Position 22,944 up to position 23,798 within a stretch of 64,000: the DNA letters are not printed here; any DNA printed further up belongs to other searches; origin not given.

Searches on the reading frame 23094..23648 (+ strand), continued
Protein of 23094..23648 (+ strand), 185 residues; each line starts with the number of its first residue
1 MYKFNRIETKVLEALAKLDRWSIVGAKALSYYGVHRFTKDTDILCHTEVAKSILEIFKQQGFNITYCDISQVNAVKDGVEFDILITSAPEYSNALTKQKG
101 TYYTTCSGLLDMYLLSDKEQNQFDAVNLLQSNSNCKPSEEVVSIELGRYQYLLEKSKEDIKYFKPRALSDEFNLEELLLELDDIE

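Call 38: search_solved_structures(query=A3, max_evalue=1, show_alignments=3)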
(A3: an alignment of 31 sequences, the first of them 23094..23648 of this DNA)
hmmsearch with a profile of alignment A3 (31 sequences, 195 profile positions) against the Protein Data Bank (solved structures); distinct sequences matched with E-value up to 1: 8.
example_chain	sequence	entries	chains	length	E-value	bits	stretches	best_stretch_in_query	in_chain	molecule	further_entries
8an4_A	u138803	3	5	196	1.4e-14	57.7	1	17-152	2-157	Bacterial toxin | Nucleotidyl transferase AbiEii/AbiGii toxin family protein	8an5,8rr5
5uvd_A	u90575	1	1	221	3.8e-07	33.4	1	16-71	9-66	Nucleotidyltransferase-like protein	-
4hx0_A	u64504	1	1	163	7.2e-05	26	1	17-75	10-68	Putative nucleotidyltransferase TM1012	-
2fcl_A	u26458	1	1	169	7.4e-05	26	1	17-75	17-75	hypothetical protein TM1012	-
2ewr_A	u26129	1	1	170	7.4e-05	26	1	17-75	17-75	hypothetical protein TM1012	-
4wh5_A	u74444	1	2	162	0.00092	22.4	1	16-94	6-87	Lincosamide resistance protein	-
4fo1_A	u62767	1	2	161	0.00093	22.4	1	16-94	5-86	Lincosamide resistance protein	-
9hlo_B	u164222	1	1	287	0.049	16.8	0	46-64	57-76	Abortive infection protein AbiGII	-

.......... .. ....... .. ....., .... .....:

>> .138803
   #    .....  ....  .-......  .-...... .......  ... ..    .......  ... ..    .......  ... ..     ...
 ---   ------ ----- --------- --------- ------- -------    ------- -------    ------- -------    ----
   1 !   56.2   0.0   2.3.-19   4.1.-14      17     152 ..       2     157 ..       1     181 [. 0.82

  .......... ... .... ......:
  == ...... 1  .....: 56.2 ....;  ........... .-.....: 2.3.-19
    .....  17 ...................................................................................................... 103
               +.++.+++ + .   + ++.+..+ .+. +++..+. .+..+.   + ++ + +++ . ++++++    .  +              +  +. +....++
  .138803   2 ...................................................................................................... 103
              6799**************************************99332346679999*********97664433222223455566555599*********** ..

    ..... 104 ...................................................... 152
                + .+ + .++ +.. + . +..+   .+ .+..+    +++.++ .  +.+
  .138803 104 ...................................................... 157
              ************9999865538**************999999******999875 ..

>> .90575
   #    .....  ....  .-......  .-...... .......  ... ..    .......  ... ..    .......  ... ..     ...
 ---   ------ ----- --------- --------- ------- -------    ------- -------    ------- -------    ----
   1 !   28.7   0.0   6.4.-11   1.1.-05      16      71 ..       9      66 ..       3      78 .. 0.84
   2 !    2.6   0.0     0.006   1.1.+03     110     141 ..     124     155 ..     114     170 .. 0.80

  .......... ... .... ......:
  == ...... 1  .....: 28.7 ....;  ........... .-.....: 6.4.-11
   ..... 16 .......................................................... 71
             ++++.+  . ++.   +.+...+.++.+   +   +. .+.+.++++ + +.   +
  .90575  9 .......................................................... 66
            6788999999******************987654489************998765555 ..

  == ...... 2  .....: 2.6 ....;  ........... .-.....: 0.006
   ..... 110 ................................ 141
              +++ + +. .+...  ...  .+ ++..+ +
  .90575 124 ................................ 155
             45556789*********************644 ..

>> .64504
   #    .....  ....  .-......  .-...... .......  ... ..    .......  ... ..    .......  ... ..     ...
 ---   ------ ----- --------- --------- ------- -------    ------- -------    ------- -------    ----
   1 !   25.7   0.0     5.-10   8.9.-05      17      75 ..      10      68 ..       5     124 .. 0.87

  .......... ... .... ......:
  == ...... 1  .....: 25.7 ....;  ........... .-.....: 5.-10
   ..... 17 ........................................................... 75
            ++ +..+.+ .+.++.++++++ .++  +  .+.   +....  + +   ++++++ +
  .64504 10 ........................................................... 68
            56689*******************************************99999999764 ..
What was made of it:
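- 23094..23651 (+): ORF1, 185 aa: small Pol-beta-fold nucleotidyltransferase. It is MenT1-like in fold and belongs to a 'Tyr-type' subfamily. It has an NTase core, a helical C-terminal subdomain and an acidic C-terminal tail. The wider profile A3 hits MenT1 at E 1.4e-14 (call 38).
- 23337..23339 (+): D82, the third carboxylate of the Pol-beta-type metal site (EFDILI). Aligned to the VVVDLLF Asp of MenT1 (call 38).
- The wider profile hits MenT1 at E 1.4e-14 (call 38). The sequence-level link is strongest to MenT1 (call 38).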

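Call 47: predict_structure(alignment_id=A1)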
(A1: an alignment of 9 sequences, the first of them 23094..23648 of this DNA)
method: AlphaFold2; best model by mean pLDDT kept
length: 185 residues; sequences in the alignment: 9
mean_pLDDT: 77.4   pTM: 0.58
mean pLDDT of the five models: 77.4, 70.4, 69.5, 64.0, 50.6
residues with pLDDT >= 90: 30; 70-90: 102; 50-70: 47; < 50: 6
segments of 3 or more residues with pLDDT < 50: 35-39
pLDDT, mean of each block of 10 residues (from residue 1): 77 76 57 52 77 90 90 89 77 61 72 83 88 84 89 92 78 68 62
secondary structure, 60 per line:
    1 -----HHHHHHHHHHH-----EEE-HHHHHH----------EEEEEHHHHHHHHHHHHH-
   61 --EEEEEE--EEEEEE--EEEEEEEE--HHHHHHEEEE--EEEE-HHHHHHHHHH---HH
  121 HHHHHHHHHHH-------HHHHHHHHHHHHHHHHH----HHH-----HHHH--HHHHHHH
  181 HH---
elements in order: H6-16 E22-24 H26-31 E42-46 H47-59 E63-68 E71-76 E79-86 H89-94 E95-98 E101-104 H106-115 H119-131 H139-155 H168-171 H174-182
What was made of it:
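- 23094..23651 (+): Model pLDDT 77 (call 47).
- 23580..23648 (+): Conserved acidic C-terminal tail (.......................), specific to the phage family. Modelled as helices at pLDDT about 62-68 (call 47).
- On AbiEii / MenT toxins (DUF1814, PF08843): The model pLDDT is only 77 (call 47).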

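Call 58: search_protein_families(library=pfam, proteins=[P0129, P0130, P0131, P0132, P0133, P0134, P0138, P0142, P0141, P0153], max_evalue=0.1)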
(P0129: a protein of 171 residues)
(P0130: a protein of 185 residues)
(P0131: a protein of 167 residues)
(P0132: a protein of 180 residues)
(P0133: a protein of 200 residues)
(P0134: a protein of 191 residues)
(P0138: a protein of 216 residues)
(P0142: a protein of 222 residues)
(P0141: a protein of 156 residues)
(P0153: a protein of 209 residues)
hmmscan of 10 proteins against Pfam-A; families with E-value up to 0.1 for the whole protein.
P0129 (171 aa): 1 family
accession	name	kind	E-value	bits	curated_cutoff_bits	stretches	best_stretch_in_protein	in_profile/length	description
PF10706.15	Aminoglyc_resit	-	0.092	13.3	21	0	2-68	6-75/149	Aminoglycoside-2''-adenylyltransferase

P0130 (185 aa): 2 families
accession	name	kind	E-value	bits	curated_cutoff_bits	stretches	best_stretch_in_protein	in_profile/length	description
PF23942.1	DUF7277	-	0.034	15.3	27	0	26-97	3-74/87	Domain of unknown function (DUF7277)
PF21661.2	DUF6860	-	0.067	13.6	27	0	34-93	56-114/125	Domain of unknown function (DUF6860)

P0131 (167 aa): 3 families
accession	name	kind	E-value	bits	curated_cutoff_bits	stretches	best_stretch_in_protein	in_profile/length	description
PF23942.1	DUF7277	-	0.00025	22.1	27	1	10-57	3-51/87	Domain of unknown function (DUF7277)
PF19502.5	DUF6036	-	0.012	15.9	23.6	1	9-65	23-72/164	Nucleotidyltransferase of unknown function (DUF6036)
PF14907.12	NTP_transf_5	-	0.013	15.5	31.2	1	17-61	85-129/249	Uncharacterised nucleotidyltransferase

P0132 (180 aa): 5 families
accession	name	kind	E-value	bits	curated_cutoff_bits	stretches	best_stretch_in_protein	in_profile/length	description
PF10706.15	Aminoglyc_resit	-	0.0011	19.6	21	1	12-111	5-105/149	Aminoglycoside-2''-adenylyltransferase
PF14907.12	NTP_transf_5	-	0.0016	18.5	31.2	1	38-88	92-142/249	Uncharacterised nucleotidyltransferase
PF08843.17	AbiEii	-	0.0055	17.1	22.5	1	22-76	14-69/238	Nucleotidyl transferase AbiEii toxin, Type IV TA system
PF07927.17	HicA_toxin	-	0.021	15.3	27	1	53-84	2-32/58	HicA toxin of bacterial toxin-antitoxin,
PF03793.24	PASTA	-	0.029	14.8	23.2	1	49-70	8-29/64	PASTA domain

P0133 (200 aa): 2 families
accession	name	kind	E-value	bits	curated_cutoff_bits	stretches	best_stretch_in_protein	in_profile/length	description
PF14907.12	NTP_transf_5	-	0.0046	17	31.2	1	48-99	91-141/249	Uncharacterised nucleotidyltransferase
PF10706.15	Aminoglyc_resit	-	0.0067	17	21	1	21-93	3-77/149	Aminoglycoside-2''-adenylyltransferase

P0134 (191 aa): 5 families
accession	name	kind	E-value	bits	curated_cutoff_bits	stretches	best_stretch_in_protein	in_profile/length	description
PF14907.12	NTP_transf_5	-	0.00014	21.9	31.2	1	18-149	59-192/249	Uncharacterised nucleotidyltransferase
PF10706.15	Aminoglyc_resit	-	0.002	18.7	21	1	19-78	2-62/149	Aminoglycoside-2''-adenylyltransferase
PF19502.5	DUF6036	-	0.0051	17.1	23.6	1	17-87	5-61/164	Nucleotidyltransferase of unknown function (DUF6036)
PF08843.17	AbiEii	-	0.017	15.5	22.5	1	27-68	9-51/238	Nucleotidyl transferase AbiEii toxin, Type IV TA system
PF06817.19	RVT_thumb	-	0.071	13.4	27.6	0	156-190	23-59/66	Reverse transcriptase thumb domain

P0138 (216 aa): 3 families
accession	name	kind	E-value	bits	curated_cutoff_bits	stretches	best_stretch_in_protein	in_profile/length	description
PF14907.12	NTP_transf_5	-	0.001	19.1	31.2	1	58-159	92-202/249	Uncharacterised nucleotidyltransferase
PF08843.17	AbiEii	-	0.004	17.6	22.5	1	40-92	12-65/238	Nucleotidyl transferase AbiEii toxin, Type IV TA system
PF10706.15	Aminoglyc_resit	-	0.077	13.6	21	0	34-110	7-85/149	Aminoglycoside-2''-adenylyltransferase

P0142 (222 aa): 3 families
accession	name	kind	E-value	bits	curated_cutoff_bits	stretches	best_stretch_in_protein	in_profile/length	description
PF14907.12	NTP_transf_5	-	2e-06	28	31.2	1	64-145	94-184/249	Uncharacterised nucleotidyltransferase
PF08843.17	AbiEii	-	7.7e-05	23.2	22.5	1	43-81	11-54/238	Nucleotidyl transferase AbiEii toxin, Type IV TA system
PF10706.15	Aminoglyc_resit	-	0.0037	17.8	21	1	33-131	2-103/149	Aminoglycoside-2''-adenylyltransferase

P0141 (156 aa): 1 family
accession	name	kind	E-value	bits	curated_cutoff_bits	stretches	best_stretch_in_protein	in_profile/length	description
PF19502.5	DUF6036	-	4.5e-09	36.8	23.6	1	22-153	15-117/164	Nucleotidyltransferase of unknown function (DUF6036)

P0153 (209 aa): 4 families
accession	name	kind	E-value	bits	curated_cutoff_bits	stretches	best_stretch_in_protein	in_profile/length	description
PF14907.12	NTP_transf_5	-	8.4e-05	22.7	31.2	1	35-121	56-146/249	Uncharacterised nucleotidyltransferase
PF19502.5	DUF6036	-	0.00055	20.2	23.6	0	46-95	15-62/164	Nucleotidyltransferase of unknown function (DUF6036)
PF10706.15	Aminoglyc_resit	-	0.016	15.7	21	1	44-116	7-82/149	Aminoglycoside-2''-adenylyltransferase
PF08843.17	AbiEii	-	0.055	13.8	22.5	1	49-98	11-65/238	Nucleotidyl transferase AbiEii toxin, Type IV TA system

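Call 63: fold_search(model_id=the predicted structure, library=viral)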
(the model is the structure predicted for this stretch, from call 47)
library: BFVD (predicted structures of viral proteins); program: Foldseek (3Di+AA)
matches with E <= 10: 741; with E <= 0.001: 9
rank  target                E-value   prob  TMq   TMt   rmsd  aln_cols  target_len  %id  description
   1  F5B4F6                1.3e-04  1.00  0.34  0.37  12.6       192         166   10  (no name in the UniProt tables at hand)
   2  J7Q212                2.2e-04  1.00  0.47  0.41  11.8       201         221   13  Uncharacterized protein [Alphaspiravirus yamagawaense]
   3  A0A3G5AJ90            3.5e-04  1.00  0.44  0.19   9.4       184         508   14  DUF7275 domain-containing protein [Sylvanvirus sp.]
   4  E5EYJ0                3.9e-04  1.00  0.46  0.24   8.4       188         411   18  (no name in the UniProt tables at hand)
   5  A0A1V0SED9            4.2e-04  1.00  0.42  0.24  12.3       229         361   12  Uncharacterized protein [Indivirus ILV1]
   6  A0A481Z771            5.3e-04  0.99  0.35  0.15   8.8       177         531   12  Uncharacterized protein [Pithovirus LCPAC302]
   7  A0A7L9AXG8            6.4e-04  1.00  0.41  0.23   8.3       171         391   13  Putative poly(A) polymerase catalytic subunit [Pyramimonas orientalis virus 01B]
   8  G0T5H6                6.8e-04  0.97  0.32  0.18  15.5       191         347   12  Uncharacterized protein [Wiseana iridescent virus]
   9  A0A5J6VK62            8.1e-04  1.00  0.44  0.44   9.7       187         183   11  LicD family protein [Megaviridae environmental sample]
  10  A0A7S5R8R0            1.0e-03  0.92  0.31  0.25  17.8       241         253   12  (no name in the UniProt tables at hand)
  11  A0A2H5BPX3            1.1e-03  1.00  0.34  0.28   7.4       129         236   16  Uncharacterized protein [Vibrio phage Vp_R1]
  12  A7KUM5                1.3e-03  0.99  0.40  0.18  10.0       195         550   13  (no name in the UniProt tables at hand)
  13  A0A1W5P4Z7            1.8e-03  0.99  0.34  0.35   5.8       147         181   20  Putative nucleotidyl transferase [Pectobacterium phage PP2]
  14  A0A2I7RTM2            1.8e-03  0.92  0.31  0.28  10.0       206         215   10  (no name in the UniProt tables at hand)
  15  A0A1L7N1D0            2.0e-03  1.00  0.36  0.44   8.9       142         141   13  Uncharacterized protein [Ralstonia phage RP12]
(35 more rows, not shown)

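Call 78: find_homologous_proteins(query=A3, max_evalue=0.001)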
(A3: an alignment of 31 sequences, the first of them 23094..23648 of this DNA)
Query A3 (31 sequences) (185 aa, profile of the alignment): 352 proteins with E <= 0.001 among 8000 candidates; the best 120 are listed.
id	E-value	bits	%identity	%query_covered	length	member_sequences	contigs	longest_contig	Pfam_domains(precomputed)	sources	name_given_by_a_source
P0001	1.8e-51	193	90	100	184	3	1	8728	-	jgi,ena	-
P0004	4.8e-49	185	60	92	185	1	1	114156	-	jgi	jgi:hypothetical protein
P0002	5.2e-47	178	66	93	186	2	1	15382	-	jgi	-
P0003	1.6e-46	177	66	90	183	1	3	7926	-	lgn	-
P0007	9.9e-45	171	50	97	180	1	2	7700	-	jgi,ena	-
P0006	1.1e-42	164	60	93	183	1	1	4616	-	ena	-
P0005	3.5e-42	163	61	92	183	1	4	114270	-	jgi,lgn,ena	-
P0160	1.5e-37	147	25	61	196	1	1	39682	-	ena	-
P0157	2.4e-37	147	24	60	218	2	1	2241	-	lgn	-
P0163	8.0e-34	135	32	25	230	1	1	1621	-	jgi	jgi:hypothetical protein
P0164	1.7e-32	131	26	61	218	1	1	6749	-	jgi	jgi:hypothetical protein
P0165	1.6e-30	125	22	69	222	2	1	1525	-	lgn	-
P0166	6.2e-30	123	26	60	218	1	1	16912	-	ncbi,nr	ncbi:MAG: hypothetical protein HY000_05085 [Planctomycetes bacterium]|nr:hypothetical protein [Planc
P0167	9.1e-30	122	23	66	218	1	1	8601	-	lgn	-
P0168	1.8e-29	121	26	60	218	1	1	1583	-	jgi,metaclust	metaclust:\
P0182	9.9e-17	79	25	66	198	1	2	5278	PF08843.18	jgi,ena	jgi:hypothetical protein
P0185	2.9e-16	78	33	36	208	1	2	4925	PF14907.13,PF08843.18,PF09970.16,PF19502.6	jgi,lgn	jgi:predicted nucleotidyltransferase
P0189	5.6e-16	77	41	12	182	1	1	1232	PF14907.13,PF08843.18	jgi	jgi:predicted nucleotidyltransferase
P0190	9.4e-16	76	33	23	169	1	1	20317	PF08843.18,PF09970.16,PF19502.6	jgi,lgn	jgi:hypothetical protein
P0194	3.3e-15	75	32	14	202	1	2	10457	PF08843.18,PF09970.16,PF19502.6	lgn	-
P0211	6.3e-14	70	35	23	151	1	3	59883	PF14907.13,PF08843.18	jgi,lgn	-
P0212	7.0e-14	70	33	24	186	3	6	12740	PF08843.18,PF09970.16,PF19502.6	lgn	-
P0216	1.6e-13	69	20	59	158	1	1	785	PF14907.13,PF08843.18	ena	-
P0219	3.4e-13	68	24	66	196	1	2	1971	PF08843.18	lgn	-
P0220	4.0e-13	68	37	15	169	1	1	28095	PF08843.18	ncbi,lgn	-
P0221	4.7e-13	68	41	12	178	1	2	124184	PF14907.13,PF08843.18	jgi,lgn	jgi:predicted nucleotidyltransferase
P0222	4.8e-13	67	27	26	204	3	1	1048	PF08843.18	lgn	-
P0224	6.2e-13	67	39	18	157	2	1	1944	PF08843.18,PF19502.6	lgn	-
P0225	8.9e-13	67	29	49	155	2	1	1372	PF08843.18,PF09970.16,PF19502.6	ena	-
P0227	1.2e-12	66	38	14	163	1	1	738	PF08843.18,PF19502.6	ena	-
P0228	1.8e-12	66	32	15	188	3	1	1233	PF08843.18,PF09970.16,PF19502.6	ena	-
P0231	2.5e-12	65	26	64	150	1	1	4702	PF14907.13,PF08843.18,PF19502.6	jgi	jgi:hypothetical protein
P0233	4.6e-12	64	42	14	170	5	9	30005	PF08843.18,PF09970.16,PF19502.6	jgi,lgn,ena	-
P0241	1.4e-11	63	34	16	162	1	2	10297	PF08843.18,PF09970.16,PF19502.6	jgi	jgi:hypothetical protein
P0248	6.4e-11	61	24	71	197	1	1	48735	PF08843.18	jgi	jgi:predicted nucleotidyltransferase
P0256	1.1e-10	60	23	86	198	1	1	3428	PF08843.18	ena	-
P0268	1.9e-10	59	24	71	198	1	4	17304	PF08843.18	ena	-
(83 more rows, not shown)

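Call 80: find_encoding_contigs(protein=P0134, flank=4000, max_places=3)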
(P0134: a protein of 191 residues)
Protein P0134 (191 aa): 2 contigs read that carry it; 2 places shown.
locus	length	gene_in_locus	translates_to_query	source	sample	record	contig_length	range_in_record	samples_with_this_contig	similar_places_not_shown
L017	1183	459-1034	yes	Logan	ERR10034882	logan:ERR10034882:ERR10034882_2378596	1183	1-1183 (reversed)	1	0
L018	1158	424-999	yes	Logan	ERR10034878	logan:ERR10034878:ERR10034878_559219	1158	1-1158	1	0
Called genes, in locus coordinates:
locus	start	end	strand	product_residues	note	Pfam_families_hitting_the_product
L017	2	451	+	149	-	?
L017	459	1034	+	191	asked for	-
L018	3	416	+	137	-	?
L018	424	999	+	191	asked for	-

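Call 82: find_encoding_contigs(protein=P0129, flank=6000, max_places=3)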
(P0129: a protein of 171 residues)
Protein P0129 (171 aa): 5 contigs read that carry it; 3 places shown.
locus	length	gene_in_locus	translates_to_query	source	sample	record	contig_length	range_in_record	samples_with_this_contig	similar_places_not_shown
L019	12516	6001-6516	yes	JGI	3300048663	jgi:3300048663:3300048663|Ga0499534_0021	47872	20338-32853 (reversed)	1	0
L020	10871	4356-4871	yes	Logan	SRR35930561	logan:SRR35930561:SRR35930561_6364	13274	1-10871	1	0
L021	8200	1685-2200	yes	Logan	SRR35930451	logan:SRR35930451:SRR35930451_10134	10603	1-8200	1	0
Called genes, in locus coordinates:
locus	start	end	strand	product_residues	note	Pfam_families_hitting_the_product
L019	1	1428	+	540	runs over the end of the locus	PF00580:UvrD-helicase, PF13173:AAA_14 (faint), PF13245:AAA_19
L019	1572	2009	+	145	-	-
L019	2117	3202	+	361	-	-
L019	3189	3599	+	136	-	-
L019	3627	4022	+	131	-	-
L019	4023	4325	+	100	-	-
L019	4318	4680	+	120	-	-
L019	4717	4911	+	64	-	-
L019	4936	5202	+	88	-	-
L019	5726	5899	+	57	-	-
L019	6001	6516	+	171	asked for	-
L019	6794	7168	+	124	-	-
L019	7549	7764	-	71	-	-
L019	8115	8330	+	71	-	-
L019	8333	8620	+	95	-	-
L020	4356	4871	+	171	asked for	-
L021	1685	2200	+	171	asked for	-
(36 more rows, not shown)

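Call 83: find_encoding_contigs(protein=P0142, flank=5000, max_places=3)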
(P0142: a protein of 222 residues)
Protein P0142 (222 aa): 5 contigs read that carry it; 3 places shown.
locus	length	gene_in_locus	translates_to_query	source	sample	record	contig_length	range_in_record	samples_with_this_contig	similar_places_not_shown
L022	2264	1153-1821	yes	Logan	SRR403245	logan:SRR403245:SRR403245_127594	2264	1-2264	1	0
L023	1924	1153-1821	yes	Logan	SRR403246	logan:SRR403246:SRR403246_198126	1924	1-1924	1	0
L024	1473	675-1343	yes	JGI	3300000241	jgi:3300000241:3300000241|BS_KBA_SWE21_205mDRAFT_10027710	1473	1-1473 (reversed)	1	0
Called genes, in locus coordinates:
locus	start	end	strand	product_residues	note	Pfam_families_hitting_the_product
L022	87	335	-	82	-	-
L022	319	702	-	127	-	-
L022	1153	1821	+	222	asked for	PF14907:NTP_transf_5 (weak)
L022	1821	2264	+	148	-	?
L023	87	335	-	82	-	-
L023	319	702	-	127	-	-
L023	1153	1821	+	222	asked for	PF14907:NTP_transf_5 (weak)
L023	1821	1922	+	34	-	?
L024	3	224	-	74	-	?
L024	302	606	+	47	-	-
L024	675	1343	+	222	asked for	PF14907:NTP_transf_5 (weak)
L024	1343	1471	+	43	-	?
